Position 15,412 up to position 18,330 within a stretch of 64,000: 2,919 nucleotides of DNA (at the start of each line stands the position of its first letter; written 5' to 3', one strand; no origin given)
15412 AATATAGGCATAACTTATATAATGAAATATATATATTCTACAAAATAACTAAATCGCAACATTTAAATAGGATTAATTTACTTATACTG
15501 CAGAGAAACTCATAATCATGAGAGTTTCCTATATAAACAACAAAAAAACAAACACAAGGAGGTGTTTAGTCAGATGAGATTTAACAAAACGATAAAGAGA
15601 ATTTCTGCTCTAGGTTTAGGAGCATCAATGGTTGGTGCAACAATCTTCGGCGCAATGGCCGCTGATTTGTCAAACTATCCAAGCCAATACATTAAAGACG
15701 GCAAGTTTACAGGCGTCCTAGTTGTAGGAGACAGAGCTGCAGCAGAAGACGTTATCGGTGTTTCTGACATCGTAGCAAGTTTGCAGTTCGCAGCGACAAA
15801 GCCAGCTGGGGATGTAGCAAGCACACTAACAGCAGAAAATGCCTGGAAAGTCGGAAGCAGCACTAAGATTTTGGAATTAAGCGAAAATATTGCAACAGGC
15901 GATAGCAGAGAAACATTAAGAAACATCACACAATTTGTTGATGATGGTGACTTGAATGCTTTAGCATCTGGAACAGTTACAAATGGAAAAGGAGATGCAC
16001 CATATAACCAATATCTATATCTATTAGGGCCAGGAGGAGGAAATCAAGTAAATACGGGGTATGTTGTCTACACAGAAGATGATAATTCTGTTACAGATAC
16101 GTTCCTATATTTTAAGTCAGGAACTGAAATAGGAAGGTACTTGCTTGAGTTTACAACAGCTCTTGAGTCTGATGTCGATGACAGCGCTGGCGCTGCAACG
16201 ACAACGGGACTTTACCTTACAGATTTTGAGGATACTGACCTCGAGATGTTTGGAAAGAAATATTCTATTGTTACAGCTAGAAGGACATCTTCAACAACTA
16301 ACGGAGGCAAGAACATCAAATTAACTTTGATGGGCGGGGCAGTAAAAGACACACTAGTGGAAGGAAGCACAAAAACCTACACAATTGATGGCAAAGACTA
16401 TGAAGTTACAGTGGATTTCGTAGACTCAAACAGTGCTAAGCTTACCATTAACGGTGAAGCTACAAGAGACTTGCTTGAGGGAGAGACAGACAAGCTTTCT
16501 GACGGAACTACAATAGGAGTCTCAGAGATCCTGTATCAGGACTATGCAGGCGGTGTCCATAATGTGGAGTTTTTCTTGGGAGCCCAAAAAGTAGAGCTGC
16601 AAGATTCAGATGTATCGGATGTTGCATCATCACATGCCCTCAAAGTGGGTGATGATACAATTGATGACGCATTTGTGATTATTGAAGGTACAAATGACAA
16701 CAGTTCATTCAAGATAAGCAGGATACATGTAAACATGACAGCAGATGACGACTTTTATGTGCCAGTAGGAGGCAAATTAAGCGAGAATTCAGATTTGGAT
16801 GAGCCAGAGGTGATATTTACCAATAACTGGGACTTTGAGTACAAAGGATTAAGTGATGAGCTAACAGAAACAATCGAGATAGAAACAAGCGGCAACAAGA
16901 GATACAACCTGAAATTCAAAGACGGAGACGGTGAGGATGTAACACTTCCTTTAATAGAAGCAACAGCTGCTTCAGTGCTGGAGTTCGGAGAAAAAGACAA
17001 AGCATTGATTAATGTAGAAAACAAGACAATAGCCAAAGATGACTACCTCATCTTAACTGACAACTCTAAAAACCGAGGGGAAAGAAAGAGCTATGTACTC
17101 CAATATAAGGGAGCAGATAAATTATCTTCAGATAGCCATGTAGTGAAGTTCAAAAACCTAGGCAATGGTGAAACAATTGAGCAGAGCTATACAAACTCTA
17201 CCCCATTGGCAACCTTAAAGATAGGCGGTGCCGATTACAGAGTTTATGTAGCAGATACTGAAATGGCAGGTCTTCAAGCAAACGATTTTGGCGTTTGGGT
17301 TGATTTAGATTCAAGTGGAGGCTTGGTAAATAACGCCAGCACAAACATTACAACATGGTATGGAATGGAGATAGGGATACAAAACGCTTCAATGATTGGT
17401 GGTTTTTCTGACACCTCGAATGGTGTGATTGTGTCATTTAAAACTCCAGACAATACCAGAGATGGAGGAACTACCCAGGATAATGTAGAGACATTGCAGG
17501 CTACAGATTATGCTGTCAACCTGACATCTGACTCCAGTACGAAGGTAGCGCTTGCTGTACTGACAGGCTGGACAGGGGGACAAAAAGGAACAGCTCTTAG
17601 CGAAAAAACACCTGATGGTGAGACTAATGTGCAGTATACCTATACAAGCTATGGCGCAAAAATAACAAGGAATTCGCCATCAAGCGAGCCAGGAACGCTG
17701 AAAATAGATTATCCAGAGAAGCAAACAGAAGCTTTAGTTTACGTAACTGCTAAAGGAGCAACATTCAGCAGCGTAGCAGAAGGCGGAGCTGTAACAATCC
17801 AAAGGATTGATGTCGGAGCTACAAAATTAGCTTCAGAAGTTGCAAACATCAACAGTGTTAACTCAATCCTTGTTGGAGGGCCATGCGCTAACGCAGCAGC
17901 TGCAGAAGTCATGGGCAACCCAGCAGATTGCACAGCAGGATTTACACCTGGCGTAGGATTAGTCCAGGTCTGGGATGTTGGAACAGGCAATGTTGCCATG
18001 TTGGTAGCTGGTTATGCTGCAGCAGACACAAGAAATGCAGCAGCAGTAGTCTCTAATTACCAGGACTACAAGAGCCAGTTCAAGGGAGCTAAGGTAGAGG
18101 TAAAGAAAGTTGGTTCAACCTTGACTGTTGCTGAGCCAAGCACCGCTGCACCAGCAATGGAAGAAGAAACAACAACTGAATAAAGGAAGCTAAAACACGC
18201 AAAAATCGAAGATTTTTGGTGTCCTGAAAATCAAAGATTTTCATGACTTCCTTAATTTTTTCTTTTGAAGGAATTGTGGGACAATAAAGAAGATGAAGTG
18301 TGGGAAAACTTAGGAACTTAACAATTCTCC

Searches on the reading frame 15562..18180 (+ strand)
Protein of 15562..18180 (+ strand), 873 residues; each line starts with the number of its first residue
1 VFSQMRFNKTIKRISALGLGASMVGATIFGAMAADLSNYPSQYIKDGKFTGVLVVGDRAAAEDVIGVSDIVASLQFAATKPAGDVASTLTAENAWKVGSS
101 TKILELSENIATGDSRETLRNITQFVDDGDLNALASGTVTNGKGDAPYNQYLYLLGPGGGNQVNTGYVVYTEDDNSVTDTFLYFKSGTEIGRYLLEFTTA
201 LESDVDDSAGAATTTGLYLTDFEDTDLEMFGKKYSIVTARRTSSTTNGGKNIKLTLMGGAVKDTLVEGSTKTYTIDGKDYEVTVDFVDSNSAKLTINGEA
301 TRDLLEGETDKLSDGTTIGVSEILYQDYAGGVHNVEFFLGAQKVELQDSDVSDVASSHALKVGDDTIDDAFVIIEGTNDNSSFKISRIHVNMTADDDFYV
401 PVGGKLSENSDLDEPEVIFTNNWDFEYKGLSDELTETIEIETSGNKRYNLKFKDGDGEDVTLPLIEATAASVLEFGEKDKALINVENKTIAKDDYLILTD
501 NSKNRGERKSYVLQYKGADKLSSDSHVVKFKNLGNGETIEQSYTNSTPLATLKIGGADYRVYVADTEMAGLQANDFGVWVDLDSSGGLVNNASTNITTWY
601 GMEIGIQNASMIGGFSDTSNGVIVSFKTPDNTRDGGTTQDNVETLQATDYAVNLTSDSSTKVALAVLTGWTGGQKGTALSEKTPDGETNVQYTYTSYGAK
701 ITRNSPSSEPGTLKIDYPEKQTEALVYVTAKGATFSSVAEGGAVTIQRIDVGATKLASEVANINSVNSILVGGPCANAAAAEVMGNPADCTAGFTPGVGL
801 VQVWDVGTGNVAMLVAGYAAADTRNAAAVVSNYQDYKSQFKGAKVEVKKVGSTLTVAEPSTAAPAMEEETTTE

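Call 6: search_protein_families(library=pfam, proteins=[window:15562-18180:+], max_evalue=0.1)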
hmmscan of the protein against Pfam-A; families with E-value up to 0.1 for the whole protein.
window:15562-18180:+ (873 aa): 1 family
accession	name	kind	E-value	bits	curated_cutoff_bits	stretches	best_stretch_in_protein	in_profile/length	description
PF05124.17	S_layer_C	-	7.2e-12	45.7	23.9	1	35-829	1-172/177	S-layer like family, outer domain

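Call 7: search_protein_families(library=ncbifam, proteins=[window:15562-18180:+], max_evalue=0.1)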
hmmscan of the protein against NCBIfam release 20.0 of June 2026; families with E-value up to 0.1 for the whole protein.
window:15562-18180:+ (873 aa): 0 families

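Call 12: find_homologous_proteins(query=window:15562-18180:+)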
Query window:15562-18180:+ (873 aa): 479 proteins with E <= 0.001 among 8000 candidates; the best 120 are listed.
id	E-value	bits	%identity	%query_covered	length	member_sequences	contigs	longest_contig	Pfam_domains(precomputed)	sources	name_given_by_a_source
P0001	0.0e+0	1889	100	100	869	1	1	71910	PF05124.18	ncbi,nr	ncbi:hypothetical protein HYU50_02605 [Candidatus Woesearchaeota archaeon]|nr:hypothetical protein [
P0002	0.0e+0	1400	75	98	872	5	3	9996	PF05124.18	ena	-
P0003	0.0e+0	1377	75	99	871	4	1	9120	PF05124.18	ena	-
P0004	0.0e+0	1373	73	98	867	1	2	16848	PF05124.18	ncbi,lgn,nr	ncbi:hypothetical protein HYW19_04005 [Candidatus Woesearchaeota archaeon]|nr:hypothetical protein [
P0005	0.0e+0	1373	73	98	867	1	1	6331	PF05124.18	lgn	-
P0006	0.0e+0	1371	73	98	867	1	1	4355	PF05124.18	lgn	-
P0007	0.0e+0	1371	73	98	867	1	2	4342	PF05124.18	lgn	-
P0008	0.0e+0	1370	73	98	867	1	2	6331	PF05124.18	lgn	-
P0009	0.0e+0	1349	73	99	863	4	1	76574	PF05124.18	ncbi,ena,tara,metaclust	tara:strand:- start:11478 stop:14069 length:2592 start_codon:yes stop_codon:yes gene_type:complete|m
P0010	0.0e+0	1341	72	99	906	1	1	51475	PF05124.18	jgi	jgi:hypothetical protein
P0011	0.0e+0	1338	74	98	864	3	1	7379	PF05124.18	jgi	-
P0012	0.0e+0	1331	72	99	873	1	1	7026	PF05124.18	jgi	-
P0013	0.0e+0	1328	71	99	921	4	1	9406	PF05124.18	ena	-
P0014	0.0e+0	1327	71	98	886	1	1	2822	PF05124.18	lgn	-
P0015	0.0e+0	1314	71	98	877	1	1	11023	PF05124.18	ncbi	-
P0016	0.0e+0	1295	71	99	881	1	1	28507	PF05124.18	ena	-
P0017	0.0e+0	1288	70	99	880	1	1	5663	PF05124.18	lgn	-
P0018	0.0e+0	1270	69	99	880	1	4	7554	PF05124.18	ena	-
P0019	0.0e+0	1264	69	99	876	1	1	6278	PF05124.18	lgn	-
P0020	0.0e+0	1256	70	97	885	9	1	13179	PF05124.18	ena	-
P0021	0.0e+0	1252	69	99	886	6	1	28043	PF05124.18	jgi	jgi:hypothetical protein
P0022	0.0e+0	1244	68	99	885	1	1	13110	PF05124.18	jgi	-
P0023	0.0e+0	1234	68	98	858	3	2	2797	PF05124.18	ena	-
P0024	0.0e+0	1228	67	99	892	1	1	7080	PF05124.18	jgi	-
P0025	0.0e+0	1222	68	98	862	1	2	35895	PF05124.18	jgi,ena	-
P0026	0.0e+0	1219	67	98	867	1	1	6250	PF05124.18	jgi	jgi:hypothetical protein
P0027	0.0e+0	1219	66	98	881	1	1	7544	PF05124.18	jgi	-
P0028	0.0e+0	1214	67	99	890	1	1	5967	PF05124.18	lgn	-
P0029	0.0e+0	1176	65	99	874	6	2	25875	PF05124.18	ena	-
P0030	0.0e+0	1152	65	98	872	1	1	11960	PF05124.18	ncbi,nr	ncbi:hypothetical protein HYX01_00840 [Candidatus Woesearchaeota archaeon]|nr:hypothetical protein [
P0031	0.0e+0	1148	64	99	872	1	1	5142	PF05124.18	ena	-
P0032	0.0e+0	1134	62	98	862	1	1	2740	PF05124.18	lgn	-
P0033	0.0e+0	1109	62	98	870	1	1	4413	PF05124.18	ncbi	-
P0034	0.0e+0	1106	63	97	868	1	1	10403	PF05124.18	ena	-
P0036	0.0e+0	1096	60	98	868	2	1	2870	PF05124.18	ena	-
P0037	0.0e+0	1089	60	98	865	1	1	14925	PF05124.18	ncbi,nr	ncbi:hypothetical protein HYX00_02080, partial [Candidatus Woesearchaeota archaeon]|nr:hypothetical 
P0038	0.0e+0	1080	63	98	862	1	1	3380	PF05124.18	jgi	jgi:hypothetical protein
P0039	0.0e+0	1080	60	99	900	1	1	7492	PF05124.18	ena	-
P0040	0.0e+0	1078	59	99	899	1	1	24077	PF05124.18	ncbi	-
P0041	0.0e+0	1077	59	97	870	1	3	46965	PF05124.18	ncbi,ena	ncbi:MAG: hypothetical protein AABX33_06100 [Nanoarchaeota archaeon]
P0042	0.0e+0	1076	61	98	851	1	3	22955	PF05124.18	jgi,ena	-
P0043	0.0e+0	1076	61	96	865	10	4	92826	PF05124.18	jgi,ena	-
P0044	0.0e+0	1075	60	98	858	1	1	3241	PF05124.18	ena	-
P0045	0.0e+0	1073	59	98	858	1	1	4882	PF05124.18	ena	-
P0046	0.0e+0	1072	60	98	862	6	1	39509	PF05124.18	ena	-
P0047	0.0e+0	1071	60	97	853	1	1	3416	PF05124.18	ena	-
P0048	0.0e+0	1071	59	99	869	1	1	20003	PF05124.18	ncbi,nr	ncbi:hypothetical protein HYV80_04215 [Candidatus Woesearchaeota archaeon]|nr:hypothetical protein [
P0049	0.0e+0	1069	59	98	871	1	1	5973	PF05124.18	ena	-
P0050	0.0e+0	1066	60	99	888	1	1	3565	PF05124.18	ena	-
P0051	0.0e+0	1066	60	98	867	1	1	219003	PF05124.18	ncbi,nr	ncbi:hypothetical protein HYX08_02005 [Candidatus Woesearchaeota archaeon]|nr:hypothetical protein [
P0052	0.0e+0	1063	59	98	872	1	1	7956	PF05124.18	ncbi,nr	ncbi:hypothetical protein HYX07_01000 [Candidatus Woesearchaeota archaeon]|nr:hypothetical protein [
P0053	0.0e+0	1061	60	98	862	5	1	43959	PF05124.18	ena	-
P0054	0.0e+0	1060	59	98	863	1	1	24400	PF05124.18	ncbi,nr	ncbi:hypothetical protein HYX06_06035 [Candidatus Woesearchaeota archaeon]|nr:hypothetical protein [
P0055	0.0e+0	1060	59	98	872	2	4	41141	PF05124.18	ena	-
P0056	0.0e+0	1060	60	98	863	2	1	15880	PF05124.18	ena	-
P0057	0.0e+0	1059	61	98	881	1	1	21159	PF05124.18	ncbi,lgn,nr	ncbi:hypothetical protein KY347_03910 [Candidatus Woesearchaeota archaeon]|nr:hypothetical protein [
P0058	0.0e+0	1058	59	98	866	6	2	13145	PF05124.18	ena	-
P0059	0.0e+0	1057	59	98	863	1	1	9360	PF05124.18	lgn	-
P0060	0.0e+0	1056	59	97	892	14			PF05124.18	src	-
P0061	0.0e+0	1056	60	98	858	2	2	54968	PF05124.18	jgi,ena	-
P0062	0.0e+0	1055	57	98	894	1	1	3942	PF05124.18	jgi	jgi:hypothetical protein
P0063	0.0e+0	1054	60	99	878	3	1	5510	PF05124.18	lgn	-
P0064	0.0e+0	1054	58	98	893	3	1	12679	PF05124.18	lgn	-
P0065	0.0e+0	1051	59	98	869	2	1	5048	PF05124.18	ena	-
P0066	0.0e+0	1048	59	98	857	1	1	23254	PF05124.18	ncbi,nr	ncbi:hypothetical protein HYS31_08065 [Candidatus Woesearchaeota archaeon]|nr:hypothetical protein [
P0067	0.0e+0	1042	58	98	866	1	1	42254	PF05124.18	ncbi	-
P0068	0.0e+0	1039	58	98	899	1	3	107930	PF05124.18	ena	-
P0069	0.0e+0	1034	58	97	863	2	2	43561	PF05124.18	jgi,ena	-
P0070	0.0e+0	1033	60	98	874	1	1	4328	PF05124.18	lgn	-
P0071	0.0e+0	1029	57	98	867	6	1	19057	PF05124.18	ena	-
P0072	0.0e+0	1028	58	97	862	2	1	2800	PF05124.18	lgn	-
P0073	0.0e+0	1027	61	95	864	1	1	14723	PF05124.18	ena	-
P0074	0.0e+0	1024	59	98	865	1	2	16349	PF05124.18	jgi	-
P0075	0.0e+0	1021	57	98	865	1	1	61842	PF05124.18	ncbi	-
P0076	0.0e+0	1019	61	95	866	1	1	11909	PF05124.18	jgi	-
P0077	0.0e+0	1016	57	98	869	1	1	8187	PF05124.18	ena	-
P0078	0.0e+0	1015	56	97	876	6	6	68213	PF05124.18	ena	-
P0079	0.0e+0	1015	59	97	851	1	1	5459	PF05124.18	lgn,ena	-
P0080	0.0e+0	1011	58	98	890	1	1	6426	PF05124.18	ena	-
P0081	5.8e-298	1009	59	95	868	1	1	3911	PF05124.18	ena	-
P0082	3.3e-297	1006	57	98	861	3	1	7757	PF05124.18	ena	-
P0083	1.5e-296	1004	57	98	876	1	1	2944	PF05124.18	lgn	-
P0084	5.8e-296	1002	56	96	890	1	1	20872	PF05124.18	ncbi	-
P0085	9.3e-296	1002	57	98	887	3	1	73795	PF05124.18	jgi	jgi:hypothetical protein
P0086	7.6e-293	992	57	98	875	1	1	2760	PF05124.18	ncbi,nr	ncbi:hypothetical protein HYW72_01305 [Candidatus Nomurabacteria bacterium]|nr:hypothetical protein 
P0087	1.5e-292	991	56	96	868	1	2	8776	PF05124.18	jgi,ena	-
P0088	4.1e-291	986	56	98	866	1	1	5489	PF05124.18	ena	-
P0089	4.1e-290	983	57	96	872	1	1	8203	PF05124.18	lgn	-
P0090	5.0e-290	983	57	98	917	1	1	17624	PF05124.18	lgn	-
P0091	5.1e-290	983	57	98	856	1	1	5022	PF05124.18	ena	-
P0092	1.7e-289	981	56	98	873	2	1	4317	PF05124.18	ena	-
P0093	9.2e-289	979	56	98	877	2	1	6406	PF05124.18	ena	-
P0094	3.3e-288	977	56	98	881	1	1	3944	PF05124.18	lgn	-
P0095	3.7e-287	973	56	96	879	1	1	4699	PF05124.18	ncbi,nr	ncbi:hypothetical protein HYX03_03315 [Candidatus Woesearchaeota archaeon]|nr:hypothetical protein [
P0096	7.5e-287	972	56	99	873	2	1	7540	PF05124.18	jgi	-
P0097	8.2e-287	972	56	98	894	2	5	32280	PF05124.18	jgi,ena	-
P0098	1.2e-285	968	55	98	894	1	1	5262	PF05124.18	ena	-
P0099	2.3e-285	967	56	99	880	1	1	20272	PF05124.18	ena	-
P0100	9.1e-285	965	56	97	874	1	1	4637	PF05124.18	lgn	-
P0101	9.8e-285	965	56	98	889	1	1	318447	PF05124.18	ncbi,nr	ncbi:hypothetical protein HYX02_03150 [Candidatus Woesearchaeota archaeon]|nr:hypothetical protein [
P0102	1.5e-284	965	56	96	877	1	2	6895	PF05124.18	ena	-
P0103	1.3e-283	961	55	98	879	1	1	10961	PF05124.18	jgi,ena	-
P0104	1.8e-283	961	56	97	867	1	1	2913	PF05124.18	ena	-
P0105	7.2e-283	959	57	98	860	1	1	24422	PF05124.18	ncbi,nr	ncbi:hypothetical protein JYT91_00895 [archaeon AH-315-M20]|nr:hypothetical protein [archaeon AH-315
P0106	3.5e-282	957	56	98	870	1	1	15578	PF05124.18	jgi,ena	-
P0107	5.1e-282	956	54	96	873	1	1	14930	PF05124.18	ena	-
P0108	3.7e-281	953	56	99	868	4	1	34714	PF05124.18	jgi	-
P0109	3.7e-281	953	57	98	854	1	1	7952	PF05124.18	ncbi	-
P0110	1.2e-280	952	60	84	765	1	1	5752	PF05124.18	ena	-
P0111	1.2e-280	952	57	98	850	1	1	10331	PF05124.18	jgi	-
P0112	1.3e-280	952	54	98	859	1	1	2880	PF05124.18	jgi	-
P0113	1.4e-280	951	61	83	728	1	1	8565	PF05124.18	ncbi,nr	ncbi:hypothetical protein HYY71_02790 [Candidatus Woesearchaeota archaeon]|nr:hypothetical protein [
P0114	6.9e-280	949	55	98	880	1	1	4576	PF05124.18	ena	-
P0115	2.2e-279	947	57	98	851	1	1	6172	PF05124.18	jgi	jgi:hypothetical protein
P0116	1.2e-277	942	56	99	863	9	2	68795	PF05124.18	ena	-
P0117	1.5e-276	938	54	99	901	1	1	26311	PF05124.18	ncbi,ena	-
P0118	1.7e-276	938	54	98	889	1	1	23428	PF05124.18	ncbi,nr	ncbi:hypothetical protein HY637_03010 [Candidatus Woesearchaeota archaeon]|nr:hypothetical protein [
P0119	2.1e-275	934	54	97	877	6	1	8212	PF05124.18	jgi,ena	-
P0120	7.9e-275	932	59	87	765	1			PF05124.18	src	-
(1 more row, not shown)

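Call 21: search_solved_structures(query=window:15562-18180:+, max_evalue=1)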
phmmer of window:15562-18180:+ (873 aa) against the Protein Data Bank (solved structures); distinct sequences matched with E-value up to 1: 0.

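Call 32: find_encoding_contigs(protein=P0097, flank=10000, max_places=6)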
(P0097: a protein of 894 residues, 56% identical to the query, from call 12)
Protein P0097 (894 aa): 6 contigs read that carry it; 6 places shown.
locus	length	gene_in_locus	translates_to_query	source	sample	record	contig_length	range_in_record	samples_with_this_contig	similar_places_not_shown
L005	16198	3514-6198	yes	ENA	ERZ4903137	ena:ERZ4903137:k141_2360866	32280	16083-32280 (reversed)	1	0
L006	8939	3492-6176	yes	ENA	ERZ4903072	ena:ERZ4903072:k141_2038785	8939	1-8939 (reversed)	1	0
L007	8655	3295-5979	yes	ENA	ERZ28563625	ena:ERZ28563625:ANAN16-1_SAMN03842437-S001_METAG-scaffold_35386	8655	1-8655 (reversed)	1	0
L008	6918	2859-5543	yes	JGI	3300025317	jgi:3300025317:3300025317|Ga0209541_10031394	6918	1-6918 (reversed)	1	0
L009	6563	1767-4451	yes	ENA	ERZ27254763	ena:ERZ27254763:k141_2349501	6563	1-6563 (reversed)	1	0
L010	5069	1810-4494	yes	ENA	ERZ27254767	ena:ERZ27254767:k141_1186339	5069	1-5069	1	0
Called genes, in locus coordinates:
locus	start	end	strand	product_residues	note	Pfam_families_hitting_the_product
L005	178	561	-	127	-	PF01850:PIN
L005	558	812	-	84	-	PF04014:MazE_antitoxin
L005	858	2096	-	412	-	PF00535:Glycos_transf_2, PF13181:TPR_8 (faint), PF00515:TPR_1 (weak), PF13432:TPR_16, PF13414:TPR_11 (weak), PF00515:TPR_1 (weak), PF13431:TPR_17 (weak), PF00515:TPR_1 (weak), +11 more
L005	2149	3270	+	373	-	PF09594:GT87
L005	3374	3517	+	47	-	-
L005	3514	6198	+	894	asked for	PF05124:S_layer_C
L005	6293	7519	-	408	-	PF04055:Radical_SAM, PF19238:Radical_SAM_2 (faint)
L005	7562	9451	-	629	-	-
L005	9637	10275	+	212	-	PF22090:Gins51_C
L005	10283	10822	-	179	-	-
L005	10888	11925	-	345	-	PF01047:MarR (faint), PF13404:HTH_AsnC-type, PF13412:HTH_24, PF01037:AsnC_trans_reg (faint), PF13404:HTH_AsnC-type, PF13412:HTH_24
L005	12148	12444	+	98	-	-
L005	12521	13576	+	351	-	-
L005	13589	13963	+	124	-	PF00571:CBS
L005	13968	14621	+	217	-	-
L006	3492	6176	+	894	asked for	PF05124:S_layer_C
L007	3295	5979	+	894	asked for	PF05124:S_layer_C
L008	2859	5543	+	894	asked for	PF05124:S_layer_C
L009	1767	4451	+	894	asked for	PF05124:S_layer_C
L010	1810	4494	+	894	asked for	PF05124:S_layer_C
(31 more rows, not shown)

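Call 35: predict_structure(alignment_id=A1)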
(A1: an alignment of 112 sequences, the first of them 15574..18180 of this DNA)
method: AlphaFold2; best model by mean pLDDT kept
length: 869 residues; sequences in the alignment: 112
mean_pLDDT: 83.3   pTM: 0.70
mean pLDDT of the five models: 83.3, 82.8, 81.3, 80.6, 78.8
residues with pLDDT >= 90: 394; 70-90: 343; 50-70: 76; < 50: 56
segments of 3 or more residues with pLDDT < 50: 1-27, 74-76, 738-745, 859-868
pLDDT, mean of each block of 10 residues (from residue 1): 34 33 43 78 70 62 57 51 81 88 87 88 92 93 95 64 90 90 88 93 59 84 92 87 78 92 93 92 90 93 90 90 82 91 88 83 87 88 89 88 83 84 93 95 96 96 89 94 94 94 95 93 96 94 91 93 80 94 87 96 72 70 92 85 94 89 91 92 91 96 91 95 91 64 50 79 84 82 71 87 83 81 80 82 83 69 47
secondary structure, 60 per line:
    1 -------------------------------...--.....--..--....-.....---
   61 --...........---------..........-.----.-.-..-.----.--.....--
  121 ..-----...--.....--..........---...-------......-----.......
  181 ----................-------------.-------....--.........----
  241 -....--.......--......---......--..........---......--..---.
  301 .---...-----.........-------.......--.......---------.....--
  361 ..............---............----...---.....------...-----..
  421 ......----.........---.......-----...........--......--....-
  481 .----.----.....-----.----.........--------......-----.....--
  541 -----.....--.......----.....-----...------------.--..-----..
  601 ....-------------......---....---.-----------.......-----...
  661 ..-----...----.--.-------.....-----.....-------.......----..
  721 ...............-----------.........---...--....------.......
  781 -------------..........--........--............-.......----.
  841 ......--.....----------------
elements in order (helices of 4 or more, strands of 3 or more residues): E48-51 H53-57 H63-73 E83-92 H115-118 E133-137 E140-149 E163-168 E174-180 E185-200 E222-225 E228-236 H242-245 E248-254 E257-262 E266-271 E274-283 E287-292 E305-307 E313-321 E329-335 E338-344 E354-358 E361-374 E378-389 E394-396 E419-426 E431-439 E443-449 E455-465 E468-473 E476-479 E491-495 E506-514 E523-528 E534-538 E546-550 E553-559 H564-568 E574-576 E599-604 E618-623 H627-630 E646-652 E658-662 E686-690 E696-700 E708-714 E719-735 E750-752 E764-767 H774-780 E794-803 E806-813 H816-827 H829-835 E840-846 E849-853

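Call 37: fold_search(model_id=the predicted structure, library=pdb)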
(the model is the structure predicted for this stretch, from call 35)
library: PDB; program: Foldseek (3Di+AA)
matches with E <= 10: 665; with E <= 0.001: 0
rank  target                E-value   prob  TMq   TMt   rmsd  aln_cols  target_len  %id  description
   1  7q4o_C                2.1e-03  0.12  0.08  0.07  25.2       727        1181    9  Substrate-bound A-like U2 snRNP (released 2022-03-30)
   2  9hpj_A                3.0e-03  0.10  0.08  0.08  28.0       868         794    8  Cryo-EM structure of DDB1dB-CRBN-MRT-0031619, conformation 2 (released 2025-12-03)
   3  1bpo_B                9.3e-03  0.20  0.09  0.13  19.9       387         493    9  CLATHRIN HEAVY-CHAIN TERMINAL DOMAIN AND LINKER (released 1998-12-16)
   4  2wg3_D                9.8e-03  0.18  0.09  0.13  16.2       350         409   11  Crystal structure of the complex between human hedgehog-interacting protein HIP and desert hedgehog without calcium (released 2009-06-30)
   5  8uh6_A                1.0e-02  0.08  0.08  0.08  26.7       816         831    8  Degrader-induced complex between PTPN2 and CRBN-DDB1 (released 2024-09-11)
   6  9n73_LH               1.2e-02  0.08  0.07  0.07  29.4       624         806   10  SSU processome maturation and disassembly, State G (released 2025-10-29)
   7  8u17_E                1.3e-02  0.07  0.08  0.08  27.3       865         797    8  The ternary complex structure of DDB1-CRBN-SALL4(ZF1,2)-long bound to Pomalidomide (released 2023-12-27)
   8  2hqs_A                1.3e-02  0.38  0.12  0.20  19.2       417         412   12  Crystal structure of TolB/Pal complex (released 2007-04-03)
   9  9hpi_A                1.3e-02  0.06  0.07  0.07  30.8       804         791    8  Cryo-EM structure of DDB1dB-CRBN-MRT-0031619, conformation 1 (released 2025-12-03)
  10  3gd1_I                1.5e-02  0.09  0.06  0.12  29.6       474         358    9  Structure of an Arrestin/Clathrin complex reveals a novel clathrin binding domain that modulates receptor trafficking (released 2009-08-25)
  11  1bpo_A                1.5e-02  0.15  0.08  0.13  19.8       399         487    8  CLATHRIN HEAVY-CHAIN TERMINAL DOMAIN AND LINKER (released 1998-12-16)
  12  6vbu_9                1.5e-02  0.04  0.05  0.05  45.7       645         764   10  Structure of the bovine BBSome complex (released 2020-01-29)
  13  6qx9_B3               1.6e-02  0.06  0.08  0.07  25.8       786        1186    9  Structure of a human fully-assembled precatalytic spliceosome (pre-B complex). (released 2019-04-17)
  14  6ke6_AG               1.7e-02  0.06  0.07  0.07  31.9       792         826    9  3.4 angstrom cryo-EM structure of yeast 90S small subunit preribosome (released 2020-08-05)
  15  5wlc_LH               1.8e-02  0.06  0.06  0.06  35.8       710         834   11  The complete structure of the small subunit processome (released 2017-09-27)
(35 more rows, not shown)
